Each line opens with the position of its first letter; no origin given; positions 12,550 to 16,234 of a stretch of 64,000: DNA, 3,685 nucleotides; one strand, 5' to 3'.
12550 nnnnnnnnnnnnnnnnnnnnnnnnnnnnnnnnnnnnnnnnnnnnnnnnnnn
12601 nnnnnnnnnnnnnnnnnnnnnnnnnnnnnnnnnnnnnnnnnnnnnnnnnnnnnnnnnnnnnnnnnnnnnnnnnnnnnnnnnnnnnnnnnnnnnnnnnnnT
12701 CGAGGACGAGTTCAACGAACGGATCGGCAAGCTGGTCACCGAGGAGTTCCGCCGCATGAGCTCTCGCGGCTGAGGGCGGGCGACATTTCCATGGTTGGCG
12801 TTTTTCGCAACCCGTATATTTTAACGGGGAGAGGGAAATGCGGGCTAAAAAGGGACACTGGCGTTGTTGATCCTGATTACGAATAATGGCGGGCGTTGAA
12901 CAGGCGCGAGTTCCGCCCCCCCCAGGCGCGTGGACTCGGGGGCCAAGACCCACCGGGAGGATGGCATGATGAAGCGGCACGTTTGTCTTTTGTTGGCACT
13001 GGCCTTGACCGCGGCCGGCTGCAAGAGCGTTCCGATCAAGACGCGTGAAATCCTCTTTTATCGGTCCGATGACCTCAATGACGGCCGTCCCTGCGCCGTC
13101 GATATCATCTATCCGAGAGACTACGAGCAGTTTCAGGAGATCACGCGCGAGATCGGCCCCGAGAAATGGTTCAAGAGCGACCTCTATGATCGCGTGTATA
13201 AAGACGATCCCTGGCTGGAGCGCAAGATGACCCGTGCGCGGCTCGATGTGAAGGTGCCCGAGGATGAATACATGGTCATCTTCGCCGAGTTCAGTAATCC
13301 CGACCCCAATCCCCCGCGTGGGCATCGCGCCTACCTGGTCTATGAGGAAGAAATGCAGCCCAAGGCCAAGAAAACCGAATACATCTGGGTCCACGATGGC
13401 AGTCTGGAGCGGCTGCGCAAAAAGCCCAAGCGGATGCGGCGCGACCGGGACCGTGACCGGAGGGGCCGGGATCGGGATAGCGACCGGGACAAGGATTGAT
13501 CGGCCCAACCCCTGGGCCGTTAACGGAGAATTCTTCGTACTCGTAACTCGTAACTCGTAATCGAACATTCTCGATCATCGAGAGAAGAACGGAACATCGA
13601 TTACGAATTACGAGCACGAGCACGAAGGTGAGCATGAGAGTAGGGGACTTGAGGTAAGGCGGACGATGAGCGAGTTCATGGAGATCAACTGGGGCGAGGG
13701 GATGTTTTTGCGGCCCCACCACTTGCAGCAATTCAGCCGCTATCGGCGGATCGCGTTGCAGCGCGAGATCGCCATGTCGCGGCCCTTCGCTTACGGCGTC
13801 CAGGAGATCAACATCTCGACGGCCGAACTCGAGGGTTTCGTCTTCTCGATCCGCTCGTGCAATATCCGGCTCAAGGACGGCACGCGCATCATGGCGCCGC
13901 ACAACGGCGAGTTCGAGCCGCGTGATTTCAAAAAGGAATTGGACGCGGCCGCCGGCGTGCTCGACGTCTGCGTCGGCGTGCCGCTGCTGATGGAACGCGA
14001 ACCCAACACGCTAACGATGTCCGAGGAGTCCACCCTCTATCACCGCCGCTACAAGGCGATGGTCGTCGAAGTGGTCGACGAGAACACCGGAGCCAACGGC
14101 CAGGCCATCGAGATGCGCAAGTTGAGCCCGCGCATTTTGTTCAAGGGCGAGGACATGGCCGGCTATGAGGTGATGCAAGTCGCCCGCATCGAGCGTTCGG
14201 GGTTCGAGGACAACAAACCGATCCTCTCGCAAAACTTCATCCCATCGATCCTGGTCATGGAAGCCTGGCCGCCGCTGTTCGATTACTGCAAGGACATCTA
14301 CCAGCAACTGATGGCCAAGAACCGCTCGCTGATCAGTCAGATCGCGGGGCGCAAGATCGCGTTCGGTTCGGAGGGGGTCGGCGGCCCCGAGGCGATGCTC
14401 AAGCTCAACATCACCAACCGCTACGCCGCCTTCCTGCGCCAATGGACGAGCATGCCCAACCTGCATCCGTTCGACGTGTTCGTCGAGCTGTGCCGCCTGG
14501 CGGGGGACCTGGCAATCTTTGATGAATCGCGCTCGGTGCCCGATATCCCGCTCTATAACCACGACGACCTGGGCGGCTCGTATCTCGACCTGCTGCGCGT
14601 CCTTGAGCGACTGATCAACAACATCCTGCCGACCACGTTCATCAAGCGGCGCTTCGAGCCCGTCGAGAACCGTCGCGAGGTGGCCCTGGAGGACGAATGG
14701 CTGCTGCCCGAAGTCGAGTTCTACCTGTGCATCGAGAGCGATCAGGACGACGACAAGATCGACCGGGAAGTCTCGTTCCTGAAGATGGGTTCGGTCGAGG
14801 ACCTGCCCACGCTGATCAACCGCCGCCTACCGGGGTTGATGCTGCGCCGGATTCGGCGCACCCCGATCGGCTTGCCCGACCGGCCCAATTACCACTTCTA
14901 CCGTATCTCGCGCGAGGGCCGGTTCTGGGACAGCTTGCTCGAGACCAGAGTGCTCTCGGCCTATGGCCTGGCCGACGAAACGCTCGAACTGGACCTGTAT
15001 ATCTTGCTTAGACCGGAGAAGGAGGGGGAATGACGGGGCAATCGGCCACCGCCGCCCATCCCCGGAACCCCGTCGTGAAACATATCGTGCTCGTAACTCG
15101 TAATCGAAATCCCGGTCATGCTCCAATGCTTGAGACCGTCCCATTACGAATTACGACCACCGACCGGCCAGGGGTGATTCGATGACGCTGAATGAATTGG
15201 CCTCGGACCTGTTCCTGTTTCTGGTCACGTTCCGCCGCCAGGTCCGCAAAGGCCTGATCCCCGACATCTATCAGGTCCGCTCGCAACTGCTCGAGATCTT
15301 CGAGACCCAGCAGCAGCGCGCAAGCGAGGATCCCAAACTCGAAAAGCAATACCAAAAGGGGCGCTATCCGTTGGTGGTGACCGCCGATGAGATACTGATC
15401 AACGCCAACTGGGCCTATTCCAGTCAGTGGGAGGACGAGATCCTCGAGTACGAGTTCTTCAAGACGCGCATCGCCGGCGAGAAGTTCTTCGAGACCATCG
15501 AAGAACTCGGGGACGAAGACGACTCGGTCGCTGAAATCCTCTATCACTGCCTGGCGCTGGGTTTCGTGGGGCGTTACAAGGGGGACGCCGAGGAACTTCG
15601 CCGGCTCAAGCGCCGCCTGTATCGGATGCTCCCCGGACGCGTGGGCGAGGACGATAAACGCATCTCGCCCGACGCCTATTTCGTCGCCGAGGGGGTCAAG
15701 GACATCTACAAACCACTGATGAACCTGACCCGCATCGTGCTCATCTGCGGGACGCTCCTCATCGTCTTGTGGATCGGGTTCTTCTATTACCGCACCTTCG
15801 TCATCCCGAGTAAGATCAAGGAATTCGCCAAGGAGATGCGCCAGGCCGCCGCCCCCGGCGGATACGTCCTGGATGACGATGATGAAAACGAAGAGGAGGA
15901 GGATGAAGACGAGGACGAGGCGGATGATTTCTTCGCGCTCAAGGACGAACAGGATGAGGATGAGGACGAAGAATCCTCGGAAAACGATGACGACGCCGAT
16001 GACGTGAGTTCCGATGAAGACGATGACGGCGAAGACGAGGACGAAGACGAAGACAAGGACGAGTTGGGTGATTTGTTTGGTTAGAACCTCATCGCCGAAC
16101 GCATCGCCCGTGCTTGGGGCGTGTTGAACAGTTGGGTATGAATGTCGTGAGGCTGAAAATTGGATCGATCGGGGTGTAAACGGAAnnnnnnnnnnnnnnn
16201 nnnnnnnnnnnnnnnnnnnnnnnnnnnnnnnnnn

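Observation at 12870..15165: Recurrent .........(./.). / CTCGTAA-heptamer inverted-repeat hairpins in three consecutive intergenic spacers of the T6SS operon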

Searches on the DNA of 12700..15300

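Call 22: search_rna_families(source=window, start=12700, end=15300, threshold=evalue, max_evalue=10)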
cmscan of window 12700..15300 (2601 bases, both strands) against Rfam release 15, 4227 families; matches with E-value up to 10: 5.
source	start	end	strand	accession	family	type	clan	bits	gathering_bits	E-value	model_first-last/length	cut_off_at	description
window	13855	13982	+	RF00625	P11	Gene;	-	27.3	70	0.0021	1-139/139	no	Pseudomonas sRNA P11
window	13545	13616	-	RF04070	MIR6440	Gene; miRNA;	-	24.9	95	0.1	1-108/108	no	MIR6440 microRNA precursor family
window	14049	14139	+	RF00370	sroD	Gene; sRNA;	-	17.6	50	3.6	1-86/86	no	sroD RNA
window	12876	12945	-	RF01383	GRIK4_3p_UTR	Gene;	-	16.9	38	4.3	1-94/94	no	GRIK4 3 prime UTR element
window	13510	13594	+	RF02244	mir-785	Gene; miRNA;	-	16.2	62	9.6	1-90/90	no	mir-785 microRNA precursor family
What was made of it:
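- On Any curated RNA family (Rfam 15): There was no meaningful match in 12700-15300 even at E up to 10 (call 22).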

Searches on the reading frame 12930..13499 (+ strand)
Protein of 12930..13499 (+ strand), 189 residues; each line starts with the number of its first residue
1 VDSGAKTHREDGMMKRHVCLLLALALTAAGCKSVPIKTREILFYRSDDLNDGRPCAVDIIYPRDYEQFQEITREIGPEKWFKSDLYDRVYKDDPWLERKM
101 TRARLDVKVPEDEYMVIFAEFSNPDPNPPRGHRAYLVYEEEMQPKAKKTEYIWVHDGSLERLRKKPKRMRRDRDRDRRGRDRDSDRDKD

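Call 10: search_protein_families(library=pfam, proteins=[window:12930-13499:+])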
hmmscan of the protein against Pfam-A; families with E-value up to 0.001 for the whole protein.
window:12930-13499:+ (189 aa): 0 families

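Call 64: find_homologous_proteins(query=window:12966-13496:+, max_evalue=1e-10)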
Query window:12966-13496:+ (177 aa): 6 proteins with E <= 1e-10 among 290 candidates.
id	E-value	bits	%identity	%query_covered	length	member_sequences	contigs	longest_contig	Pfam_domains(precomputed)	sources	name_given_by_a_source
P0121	7.4e-115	399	100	99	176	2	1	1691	-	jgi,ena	-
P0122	1.0e-57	213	55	92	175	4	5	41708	-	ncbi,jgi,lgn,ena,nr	ncbi:MAG TPA: hypothetical protein PLS90_04000 [Candidatus Sumerlaeota bacterium]|nr:hypothetical pr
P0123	4.4e-57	211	59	84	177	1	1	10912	-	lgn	-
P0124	1.2e-51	193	56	89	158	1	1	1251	-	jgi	-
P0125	1.0e-50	190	56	83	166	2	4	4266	-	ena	-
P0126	9.2e-45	171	49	89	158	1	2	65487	-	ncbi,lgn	-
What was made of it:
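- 12966..13499 (+): tssJ-like lipoprotein gene (no Pfam hit). Its 3' end is itself a hexamer repeat (GACCGG-like, 13443-13490) encoding an R/D-rich tail. Homologues were found only in the same T6SS context (call 64).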

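Call 65: find_encoding_contigs(protein=P0121, flank=3000, max_places=4)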
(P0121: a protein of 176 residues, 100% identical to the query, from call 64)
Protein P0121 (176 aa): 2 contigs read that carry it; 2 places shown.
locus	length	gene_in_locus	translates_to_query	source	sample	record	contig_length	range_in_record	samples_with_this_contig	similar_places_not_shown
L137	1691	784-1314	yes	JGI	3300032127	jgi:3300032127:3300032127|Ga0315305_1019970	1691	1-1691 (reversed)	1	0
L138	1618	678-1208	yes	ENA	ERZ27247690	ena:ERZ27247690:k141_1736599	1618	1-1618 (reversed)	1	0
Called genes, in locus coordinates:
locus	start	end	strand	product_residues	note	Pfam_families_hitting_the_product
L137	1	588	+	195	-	?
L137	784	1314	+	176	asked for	-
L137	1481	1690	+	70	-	?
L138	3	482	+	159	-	?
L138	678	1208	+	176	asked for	-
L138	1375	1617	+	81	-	?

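Call 66: find_encoding_contigs(protein=P0125, flank=3000, max_places=4)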
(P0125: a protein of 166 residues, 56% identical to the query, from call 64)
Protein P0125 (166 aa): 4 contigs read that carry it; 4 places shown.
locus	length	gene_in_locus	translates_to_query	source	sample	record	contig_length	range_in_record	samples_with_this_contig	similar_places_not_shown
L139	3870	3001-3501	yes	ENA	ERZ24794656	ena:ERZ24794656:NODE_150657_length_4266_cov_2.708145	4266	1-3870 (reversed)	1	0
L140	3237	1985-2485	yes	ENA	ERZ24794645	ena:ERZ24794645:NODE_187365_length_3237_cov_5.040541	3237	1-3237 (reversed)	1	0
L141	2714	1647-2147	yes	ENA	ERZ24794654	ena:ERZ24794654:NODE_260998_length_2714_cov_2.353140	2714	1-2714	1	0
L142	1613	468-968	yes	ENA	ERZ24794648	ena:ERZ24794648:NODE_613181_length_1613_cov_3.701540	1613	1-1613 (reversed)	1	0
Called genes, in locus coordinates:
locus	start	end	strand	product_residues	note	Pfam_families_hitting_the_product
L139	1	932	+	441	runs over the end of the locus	?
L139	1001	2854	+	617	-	PF16697:Yop-YscD_cpl (weak), PF00498:FHA, PF02861:Clp_N (weak)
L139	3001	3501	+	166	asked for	-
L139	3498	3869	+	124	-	?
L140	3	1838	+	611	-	?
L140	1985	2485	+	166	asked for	-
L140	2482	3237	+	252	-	?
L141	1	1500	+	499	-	?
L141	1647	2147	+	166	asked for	-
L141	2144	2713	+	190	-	?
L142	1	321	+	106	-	?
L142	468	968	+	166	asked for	-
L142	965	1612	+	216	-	?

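Call 78: find_encoding_contigs(protein=P0124, flank=3000, max_places=2)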
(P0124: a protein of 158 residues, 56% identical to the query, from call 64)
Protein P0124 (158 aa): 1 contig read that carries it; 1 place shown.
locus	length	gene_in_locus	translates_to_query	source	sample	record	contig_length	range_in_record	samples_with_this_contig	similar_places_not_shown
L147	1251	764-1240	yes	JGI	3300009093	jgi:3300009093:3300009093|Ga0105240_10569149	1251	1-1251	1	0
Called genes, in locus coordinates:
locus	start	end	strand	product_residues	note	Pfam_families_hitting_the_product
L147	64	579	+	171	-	PF01797:Y1_Tnp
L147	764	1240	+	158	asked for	-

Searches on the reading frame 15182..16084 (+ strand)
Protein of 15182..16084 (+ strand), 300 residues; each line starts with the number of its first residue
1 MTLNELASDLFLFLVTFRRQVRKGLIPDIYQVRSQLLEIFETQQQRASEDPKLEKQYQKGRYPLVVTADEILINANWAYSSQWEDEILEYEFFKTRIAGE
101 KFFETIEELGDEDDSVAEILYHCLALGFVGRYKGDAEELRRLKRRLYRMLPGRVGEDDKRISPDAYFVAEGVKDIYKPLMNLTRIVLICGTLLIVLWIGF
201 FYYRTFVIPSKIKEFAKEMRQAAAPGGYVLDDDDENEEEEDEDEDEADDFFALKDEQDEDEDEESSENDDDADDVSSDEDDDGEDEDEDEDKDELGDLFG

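Call 10: search_protein_families(library=pfam, proteins=[window:15182-16084:+])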
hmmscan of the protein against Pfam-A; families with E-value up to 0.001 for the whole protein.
window:15182-16084:+ (300 aa): 1 family
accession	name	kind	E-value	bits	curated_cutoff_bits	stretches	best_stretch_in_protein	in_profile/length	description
PF09850.14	DotU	-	8.1e-38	130.5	27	1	3-202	2-204/205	Type VI secretion system protein DotU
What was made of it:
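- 15182..16084 (+): tssL (DotU). Pfam DotU, E = 8.1e-38 (call 10).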
